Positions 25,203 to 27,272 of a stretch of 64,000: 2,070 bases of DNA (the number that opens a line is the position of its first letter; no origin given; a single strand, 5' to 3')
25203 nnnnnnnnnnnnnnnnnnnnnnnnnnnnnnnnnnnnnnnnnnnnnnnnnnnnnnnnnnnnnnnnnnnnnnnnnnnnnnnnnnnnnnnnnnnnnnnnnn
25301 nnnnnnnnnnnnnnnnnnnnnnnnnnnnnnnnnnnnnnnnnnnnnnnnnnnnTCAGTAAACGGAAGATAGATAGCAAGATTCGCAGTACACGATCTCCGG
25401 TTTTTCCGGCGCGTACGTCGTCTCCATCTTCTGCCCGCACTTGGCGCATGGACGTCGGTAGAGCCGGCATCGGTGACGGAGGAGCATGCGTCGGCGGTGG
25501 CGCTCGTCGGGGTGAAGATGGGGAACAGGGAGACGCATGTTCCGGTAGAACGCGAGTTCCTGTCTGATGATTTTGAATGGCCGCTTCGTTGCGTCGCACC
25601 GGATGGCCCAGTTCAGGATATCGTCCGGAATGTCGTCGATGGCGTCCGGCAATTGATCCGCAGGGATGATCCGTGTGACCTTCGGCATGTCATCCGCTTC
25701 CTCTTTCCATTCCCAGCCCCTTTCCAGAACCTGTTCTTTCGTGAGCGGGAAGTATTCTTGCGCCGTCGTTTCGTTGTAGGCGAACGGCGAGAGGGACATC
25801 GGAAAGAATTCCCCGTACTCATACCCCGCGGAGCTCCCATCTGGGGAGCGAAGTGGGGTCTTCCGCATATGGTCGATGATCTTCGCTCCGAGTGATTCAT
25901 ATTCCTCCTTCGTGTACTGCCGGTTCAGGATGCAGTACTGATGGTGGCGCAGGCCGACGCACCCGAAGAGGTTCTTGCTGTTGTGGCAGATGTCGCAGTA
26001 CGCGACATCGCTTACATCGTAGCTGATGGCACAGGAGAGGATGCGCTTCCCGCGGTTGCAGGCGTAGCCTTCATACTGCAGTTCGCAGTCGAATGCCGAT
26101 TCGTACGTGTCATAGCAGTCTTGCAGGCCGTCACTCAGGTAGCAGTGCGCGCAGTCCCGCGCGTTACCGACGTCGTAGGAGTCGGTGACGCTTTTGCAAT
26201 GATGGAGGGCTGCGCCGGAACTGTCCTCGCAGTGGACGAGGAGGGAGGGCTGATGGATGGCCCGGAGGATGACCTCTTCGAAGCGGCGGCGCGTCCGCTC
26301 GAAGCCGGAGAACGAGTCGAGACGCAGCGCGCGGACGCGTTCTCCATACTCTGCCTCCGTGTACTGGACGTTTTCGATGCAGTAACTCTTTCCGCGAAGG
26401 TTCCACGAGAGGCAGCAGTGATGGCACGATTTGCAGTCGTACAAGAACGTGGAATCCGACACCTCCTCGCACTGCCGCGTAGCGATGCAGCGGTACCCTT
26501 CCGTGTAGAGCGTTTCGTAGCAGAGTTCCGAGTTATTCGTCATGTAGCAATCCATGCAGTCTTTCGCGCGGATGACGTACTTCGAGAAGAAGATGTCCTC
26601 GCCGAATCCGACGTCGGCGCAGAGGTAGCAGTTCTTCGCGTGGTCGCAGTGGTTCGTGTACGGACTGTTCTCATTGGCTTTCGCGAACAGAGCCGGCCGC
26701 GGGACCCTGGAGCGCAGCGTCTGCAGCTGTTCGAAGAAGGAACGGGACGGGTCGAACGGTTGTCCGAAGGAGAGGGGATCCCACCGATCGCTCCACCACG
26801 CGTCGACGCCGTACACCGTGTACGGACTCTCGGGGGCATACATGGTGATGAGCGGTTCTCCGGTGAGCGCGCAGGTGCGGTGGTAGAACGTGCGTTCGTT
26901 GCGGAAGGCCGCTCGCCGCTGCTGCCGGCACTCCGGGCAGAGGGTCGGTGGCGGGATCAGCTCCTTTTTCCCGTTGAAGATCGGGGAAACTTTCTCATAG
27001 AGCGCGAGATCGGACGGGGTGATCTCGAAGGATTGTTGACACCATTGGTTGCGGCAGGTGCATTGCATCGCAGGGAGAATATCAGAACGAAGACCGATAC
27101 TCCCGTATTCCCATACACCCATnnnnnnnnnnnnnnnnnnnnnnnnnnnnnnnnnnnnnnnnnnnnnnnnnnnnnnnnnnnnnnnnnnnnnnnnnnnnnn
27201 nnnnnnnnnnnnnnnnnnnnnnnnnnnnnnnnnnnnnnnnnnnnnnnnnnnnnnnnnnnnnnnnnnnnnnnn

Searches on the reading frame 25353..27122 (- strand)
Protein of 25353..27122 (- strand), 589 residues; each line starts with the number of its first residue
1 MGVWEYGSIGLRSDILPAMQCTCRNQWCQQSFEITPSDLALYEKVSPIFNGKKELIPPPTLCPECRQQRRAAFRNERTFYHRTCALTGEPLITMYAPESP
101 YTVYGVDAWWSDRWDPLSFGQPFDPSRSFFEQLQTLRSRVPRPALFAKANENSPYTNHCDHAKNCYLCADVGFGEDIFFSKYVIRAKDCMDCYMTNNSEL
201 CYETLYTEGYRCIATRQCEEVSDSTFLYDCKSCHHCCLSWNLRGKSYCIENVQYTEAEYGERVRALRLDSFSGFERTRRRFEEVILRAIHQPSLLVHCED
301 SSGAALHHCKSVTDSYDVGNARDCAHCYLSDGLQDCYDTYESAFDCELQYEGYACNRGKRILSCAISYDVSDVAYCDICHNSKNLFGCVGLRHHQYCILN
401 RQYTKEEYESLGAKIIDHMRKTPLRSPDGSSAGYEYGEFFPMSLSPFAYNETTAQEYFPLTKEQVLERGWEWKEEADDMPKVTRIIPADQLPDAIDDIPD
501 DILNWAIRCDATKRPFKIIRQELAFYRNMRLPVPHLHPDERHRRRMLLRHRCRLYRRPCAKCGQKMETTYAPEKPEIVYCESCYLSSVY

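Call 11: search_protein_families(library=pfam, proteins=[window:25353-27122:-], max_evalue=0.001)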
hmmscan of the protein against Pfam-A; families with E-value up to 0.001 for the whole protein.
window:25353-27122:- (589 aa): 1 family
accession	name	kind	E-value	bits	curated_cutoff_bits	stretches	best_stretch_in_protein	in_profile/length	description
PF23477.1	zf_Tbcl_2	-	0.00031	20.8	27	1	555-585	4-34/37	Probable treble clef zinc finger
